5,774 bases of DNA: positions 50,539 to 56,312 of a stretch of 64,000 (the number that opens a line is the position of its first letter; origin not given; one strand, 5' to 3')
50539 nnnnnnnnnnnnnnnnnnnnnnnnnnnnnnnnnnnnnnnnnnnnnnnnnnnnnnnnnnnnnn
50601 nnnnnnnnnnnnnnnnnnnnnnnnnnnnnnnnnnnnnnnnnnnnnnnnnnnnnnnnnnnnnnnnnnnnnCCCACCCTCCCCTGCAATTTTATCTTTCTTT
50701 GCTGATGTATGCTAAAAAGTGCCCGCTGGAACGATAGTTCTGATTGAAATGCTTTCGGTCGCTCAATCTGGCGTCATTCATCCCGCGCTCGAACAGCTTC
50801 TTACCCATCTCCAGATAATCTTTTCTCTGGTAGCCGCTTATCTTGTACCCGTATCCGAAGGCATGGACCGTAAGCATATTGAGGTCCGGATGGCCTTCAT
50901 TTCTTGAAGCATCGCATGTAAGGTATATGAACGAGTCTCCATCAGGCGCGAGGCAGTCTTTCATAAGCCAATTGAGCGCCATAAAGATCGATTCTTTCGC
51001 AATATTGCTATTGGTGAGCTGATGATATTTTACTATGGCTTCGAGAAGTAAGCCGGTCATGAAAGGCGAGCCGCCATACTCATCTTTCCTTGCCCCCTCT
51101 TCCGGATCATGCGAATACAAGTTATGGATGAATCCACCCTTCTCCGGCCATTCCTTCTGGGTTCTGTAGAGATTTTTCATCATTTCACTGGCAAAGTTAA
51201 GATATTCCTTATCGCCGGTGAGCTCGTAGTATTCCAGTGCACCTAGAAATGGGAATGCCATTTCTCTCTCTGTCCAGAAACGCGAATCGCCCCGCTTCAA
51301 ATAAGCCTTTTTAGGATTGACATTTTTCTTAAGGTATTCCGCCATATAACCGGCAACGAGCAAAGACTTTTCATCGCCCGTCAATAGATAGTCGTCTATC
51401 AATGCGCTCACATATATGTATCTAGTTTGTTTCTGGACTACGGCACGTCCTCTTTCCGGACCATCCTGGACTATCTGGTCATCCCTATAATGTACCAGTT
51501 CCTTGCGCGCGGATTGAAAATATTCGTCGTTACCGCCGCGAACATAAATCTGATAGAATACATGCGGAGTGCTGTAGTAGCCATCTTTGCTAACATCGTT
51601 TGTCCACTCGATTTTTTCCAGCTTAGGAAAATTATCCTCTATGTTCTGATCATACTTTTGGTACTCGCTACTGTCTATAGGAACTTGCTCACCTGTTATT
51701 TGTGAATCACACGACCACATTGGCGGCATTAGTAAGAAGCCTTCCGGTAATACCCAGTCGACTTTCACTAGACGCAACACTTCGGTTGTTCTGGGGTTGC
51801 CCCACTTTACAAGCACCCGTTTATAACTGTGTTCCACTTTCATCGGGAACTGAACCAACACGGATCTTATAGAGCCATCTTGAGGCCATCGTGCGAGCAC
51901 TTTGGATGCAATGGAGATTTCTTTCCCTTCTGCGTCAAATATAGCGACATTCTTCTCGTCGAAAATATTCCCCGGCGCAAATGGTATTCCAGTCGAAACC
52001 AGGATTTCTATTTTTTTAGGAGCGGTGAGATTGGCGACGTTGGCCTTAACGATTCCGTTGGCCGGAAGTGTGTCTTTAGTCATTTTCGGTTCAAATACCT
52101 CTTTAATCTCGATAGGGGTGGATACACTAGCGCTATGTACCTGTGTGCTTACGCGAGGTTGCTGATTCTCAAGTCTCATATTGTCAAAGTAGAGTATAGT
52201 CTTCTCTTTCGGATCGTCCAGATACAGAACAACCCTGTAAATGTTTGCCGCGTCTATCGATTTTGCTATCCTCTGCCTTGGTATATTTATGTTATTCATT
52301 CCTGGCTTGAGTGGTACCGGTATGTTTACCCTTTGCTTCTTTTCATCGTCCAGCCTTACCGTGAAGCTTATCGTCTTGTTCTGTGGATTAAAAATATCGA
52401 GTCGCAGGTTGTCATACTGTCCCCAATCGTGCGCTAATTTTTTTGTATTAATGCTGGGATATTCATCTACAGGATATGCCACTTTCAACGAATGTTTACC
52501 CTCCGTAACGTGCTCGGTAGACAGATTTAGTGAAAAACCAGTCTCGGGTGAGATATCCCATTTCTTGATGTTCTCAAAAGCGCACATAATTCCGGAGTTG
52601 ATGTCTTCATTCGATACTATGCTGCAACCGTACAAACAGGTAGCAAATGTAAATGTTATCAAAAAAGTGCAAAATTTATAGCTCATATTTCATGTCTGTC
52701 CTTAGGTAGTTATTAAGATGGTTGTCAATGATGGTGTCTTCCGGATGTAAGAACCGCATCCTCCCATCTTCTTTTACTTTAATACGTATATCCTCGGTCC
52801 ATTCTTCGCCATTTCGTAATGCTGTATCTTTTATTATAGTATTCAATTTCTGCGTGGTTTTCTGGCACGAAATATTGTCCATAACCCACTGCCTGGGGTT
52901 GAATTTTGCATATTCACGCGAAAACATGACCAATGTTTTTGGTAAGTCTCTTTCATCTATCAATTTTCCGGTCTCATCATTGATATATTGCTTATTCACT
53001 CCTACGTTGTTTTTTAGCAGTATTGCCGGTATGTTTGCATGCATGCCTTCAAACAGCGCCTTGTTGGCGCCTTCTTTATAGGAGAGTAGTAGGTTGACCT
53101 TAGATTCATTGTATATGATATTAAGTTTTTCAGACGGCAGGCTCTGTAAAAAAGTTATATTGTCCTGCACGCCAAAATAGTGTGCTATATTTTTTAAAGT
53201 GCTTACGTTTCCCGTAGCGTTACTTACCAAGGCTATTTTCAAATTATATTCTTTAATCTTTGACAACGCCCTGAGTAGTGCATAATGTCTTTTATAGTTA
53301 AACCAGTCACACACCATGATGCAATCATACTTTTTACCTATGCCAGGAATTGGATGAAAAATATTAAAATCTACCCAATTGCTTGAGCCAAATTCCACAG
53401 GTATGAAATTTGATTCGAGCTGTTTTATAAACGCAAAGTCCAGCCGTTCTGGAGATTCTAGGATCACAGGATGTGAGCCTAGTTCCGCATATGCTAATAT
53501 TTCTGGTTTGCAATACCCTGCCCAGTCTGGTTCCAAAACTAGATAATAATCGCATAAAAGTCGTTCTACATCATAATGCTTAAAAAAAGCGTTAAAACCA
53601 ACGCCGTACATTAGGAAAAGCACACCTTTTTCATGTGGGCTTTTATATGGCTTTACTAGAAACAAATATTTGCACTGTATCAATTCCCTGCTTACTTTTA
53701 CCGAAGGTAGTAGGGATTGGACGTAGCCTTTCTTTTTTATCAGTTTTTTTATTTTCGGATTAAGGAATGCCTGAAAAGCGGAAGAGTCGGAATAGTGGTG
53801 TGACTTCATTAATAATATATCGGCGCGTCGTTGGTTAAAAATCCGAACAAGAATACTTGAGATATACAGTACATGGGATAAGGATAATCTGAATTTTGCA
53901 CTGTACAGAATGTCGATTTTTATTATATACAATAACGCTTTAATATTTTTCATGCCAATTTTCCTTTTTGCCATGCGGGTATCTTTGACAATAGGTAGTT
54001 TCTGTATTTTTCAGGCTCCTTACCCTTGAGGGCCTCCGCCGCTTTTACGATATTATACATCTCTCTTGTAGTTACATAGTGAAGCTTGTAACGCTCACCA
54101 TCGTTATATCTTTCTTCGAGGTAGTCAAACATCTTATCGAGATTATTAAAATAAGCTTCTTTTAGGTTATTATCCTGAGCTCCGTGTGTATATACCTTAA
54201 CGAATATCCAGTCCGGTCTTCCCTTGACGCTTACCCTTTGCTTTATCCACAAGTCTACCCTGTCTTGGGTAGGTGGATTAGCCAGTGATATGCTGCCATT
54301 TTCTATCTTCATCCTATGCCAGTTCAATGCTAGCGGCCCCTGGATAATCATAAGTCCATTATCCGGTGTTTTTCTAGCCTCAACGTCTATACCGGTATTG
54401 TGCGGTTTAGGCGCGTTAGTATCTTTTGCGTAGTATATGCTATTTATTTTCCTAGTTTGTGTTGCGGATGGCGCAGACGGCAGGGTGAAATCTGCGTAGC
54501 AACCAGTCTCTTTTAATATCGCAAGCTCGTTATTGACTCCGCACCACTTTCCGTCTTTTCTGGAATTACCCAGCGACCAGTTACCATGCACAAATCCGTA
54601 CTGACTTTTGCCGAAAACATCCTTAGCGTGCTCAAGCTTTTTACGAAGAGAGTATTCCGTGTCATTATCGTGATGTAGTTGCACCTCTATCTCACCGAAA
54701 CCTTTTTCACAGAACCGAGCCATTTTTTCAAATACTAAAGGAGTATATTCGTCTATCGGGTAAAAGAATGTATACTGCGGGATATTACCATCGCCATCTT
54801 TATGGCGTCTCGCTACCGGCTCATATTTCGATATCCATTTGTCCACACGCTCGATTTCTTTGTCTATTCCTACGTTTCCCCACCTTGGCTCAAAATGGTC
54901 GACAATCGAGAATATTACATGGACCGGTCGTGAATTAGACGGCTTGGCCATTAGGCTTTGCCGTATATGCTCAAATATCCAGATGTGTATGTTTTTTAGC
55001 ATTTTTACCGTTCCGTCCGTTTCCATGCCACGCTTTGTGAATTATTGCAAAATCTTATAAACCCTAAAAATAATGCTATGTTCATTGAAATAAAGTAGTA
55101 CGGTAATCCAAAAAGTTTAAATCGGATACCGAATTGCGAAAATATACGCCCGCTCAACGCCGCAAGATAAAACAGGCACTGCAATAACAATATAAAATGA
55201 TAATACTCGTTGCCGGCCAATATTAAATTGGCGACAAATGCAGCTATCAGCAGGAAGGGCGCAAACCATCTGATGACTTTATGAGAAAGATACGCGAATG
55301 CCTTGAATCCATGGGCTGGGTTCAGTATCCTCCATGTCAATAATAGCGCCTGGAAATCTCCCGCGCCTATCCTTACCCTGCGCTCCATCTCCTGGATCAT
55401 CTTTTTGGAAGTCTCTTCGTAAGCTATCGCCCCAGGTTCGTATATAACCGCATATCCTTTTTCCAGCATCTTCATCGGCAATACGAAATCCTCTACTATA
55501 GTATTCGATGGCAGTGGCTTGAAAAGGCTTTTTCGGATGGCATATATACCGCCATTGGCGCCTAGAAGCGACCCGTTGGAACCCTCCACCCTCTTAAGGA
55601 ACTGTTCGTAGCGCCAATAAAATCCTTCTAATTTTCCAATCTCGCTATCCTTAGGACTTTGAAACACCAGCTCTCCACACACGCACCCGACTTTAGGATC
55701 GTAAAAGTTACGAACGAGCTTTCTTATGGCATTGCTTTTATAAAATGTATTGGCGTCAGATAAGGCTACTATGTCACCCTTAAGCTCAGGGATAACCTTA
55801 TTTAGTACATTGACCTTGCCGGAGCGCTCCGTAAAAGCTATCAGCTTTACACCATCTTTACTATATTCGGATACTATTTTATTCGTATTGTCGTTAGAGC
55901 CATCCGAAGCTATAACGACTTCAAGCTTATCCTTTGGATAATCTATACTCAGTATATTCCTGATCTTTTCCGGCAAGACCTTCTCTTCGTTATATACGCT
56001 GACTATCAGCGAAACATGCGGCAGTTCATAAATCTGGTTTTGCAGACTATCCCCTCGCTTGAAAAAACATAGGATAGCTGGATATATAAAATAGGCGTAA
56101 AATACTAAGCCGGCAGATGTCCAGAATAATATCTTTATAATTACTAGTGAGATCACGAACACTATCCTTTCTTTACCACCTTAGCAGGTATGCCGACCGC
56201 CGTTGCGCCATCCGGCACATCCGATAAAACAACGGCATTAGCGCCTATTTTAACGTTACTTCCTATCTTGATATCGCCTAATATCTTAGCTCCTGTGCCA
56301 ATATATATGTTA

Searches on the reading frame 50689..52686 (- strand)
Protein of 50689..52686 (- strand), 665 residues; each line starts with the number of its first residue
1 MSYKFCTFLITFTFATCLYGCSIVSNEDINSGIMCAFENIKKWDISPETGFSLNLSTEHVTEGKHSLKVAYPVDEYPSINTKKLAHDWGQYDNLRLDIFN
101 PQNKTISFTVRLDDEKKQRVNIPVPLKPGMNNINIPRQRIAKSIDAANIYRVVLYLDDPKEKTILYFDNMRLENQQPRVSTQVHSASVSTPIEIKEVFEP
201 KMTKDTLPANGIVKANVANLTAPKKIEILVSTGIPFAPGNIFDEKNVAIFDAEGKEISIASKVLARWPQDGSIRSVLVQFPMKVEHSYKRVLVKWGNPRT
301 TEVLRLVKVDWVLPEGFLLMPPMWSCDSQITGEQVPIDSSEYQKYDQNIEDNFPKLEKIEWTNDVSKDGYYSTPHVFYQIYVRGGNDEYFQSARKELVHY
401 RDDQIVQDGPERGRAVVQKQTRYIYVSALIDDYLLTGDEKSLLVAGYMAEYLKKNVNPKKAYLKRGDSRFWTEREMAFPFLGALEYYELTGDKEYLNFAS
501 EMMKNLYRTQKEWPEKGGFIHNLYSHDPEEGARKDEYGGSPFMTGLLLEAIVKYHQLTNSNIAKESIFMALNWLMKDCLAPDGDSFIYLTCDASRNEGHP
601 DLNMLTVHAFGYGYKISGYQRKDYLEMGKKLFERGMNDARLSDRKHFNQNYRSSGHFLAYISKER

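Call 53: search_protein_families(library=pfam, proteins=[window:50689-52686:-], max_evalue=0.0001)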
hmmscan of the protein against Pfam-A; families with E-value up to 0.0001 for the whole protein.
window:50689-52686:- (665 aa): 2 families
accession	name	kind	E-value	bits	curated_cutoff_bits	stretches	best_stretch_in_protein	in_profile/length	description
PF07944.18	Beta-AFase-like_GH127_cat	-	1.7e-07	31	24.9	1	425-505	130-206/376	Beta-L-arabinofuranosidase, GH127 catalytic domain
PF19501.5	PcRGLX_1st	-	1.6e-05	25.1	22.1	1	216-274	4-62/83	PcRGLX-like N-terminal RIFT barrel domain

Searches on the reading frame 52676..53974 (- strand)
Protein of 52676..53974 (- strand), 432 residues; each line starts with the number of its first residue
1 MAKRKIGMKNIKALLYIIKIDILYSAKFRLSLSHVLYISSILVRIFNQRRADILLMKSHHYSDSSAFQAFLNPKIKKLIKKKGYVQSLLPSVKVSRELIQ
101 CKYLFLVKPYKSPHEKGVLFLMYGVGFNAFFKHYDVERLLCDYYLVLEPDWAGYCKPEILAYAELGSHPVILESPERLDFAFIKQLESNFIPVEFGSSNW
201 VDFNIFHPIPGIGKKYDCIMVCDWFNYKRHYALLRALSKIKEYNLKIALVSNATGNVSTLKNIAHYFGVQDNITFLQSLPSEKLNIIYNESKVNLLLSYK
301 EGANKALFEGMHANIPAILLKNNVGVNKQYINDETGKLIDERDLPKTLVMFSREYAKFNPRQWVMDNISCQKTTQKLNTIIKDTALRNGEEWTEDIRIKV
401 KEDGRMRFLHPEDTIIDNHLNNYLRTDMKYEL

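Call 54: search_protein_families(library=pfam, proteins=[window:52676-53974:-], max_evalue=0.0001)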
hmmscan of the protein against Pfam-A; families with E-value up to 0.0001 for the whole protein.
window:52676-53974:- (432 aa): 2 families
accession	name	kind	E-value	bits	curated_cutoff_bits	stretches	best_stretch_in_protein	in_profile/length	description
PF00534.26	Glycos_transf_1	-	1.9e-12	47.5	26.4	1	211-342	10-143/172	Glycosyl transferases group 1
PF13692.12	Glyco_trans_1_4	-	1.4e-09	38.8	27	1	223-348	9-132/142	Glycosyl transferases group 1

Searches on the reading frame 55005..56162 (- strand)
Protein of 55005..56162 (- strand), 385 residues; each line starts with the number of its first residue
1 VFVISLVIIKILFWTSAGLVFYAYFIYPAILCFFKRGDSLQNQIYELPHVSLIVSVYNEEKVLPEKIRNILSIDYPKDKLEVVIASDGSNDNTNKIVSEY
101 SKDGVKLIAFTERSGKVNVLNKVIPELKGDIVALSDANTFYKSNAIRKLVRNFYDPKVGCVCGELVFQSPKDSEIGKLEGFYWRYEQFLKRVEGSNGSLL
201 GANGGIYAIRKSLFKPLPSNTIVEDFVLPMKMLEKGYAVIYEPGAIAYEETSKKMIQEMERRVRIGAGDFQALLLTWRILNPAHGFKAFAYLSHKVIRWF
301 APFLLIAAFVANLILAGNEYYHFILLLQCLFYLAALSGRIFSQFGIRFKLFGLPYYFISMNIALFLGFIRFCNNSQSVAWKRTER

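Call 54: search_protein_families(library=pfam, proteins=[window:55005-56162:-], max_evalue=0.0001)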
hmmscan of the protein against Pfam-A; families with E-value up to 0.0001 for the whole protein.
window:55005-56162:- (385 aa): 4 families
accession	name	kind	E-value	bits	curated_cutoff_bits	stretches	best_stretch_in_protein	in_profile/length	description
PF00535.33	Glycos_transf_2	-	1.2e-25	90.9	23.3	1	51-214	1-164/168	Glycosyl transferase family 2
PF13641.12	Glyco_tranf_2_3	-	1.6e-16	61.5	27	1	48-258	1-220/230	Glycosyltransferase like family 2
PF13632.12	Glyco_trans_2_3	-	5.3e-11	43.2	27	1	131-333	1-196/198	Glycosyl transferase family group 2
PF13506.12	Glyco_transf_21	-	6.8e-10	39.1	21.7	1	114-264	16-171/174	Glycosyl transferase family 21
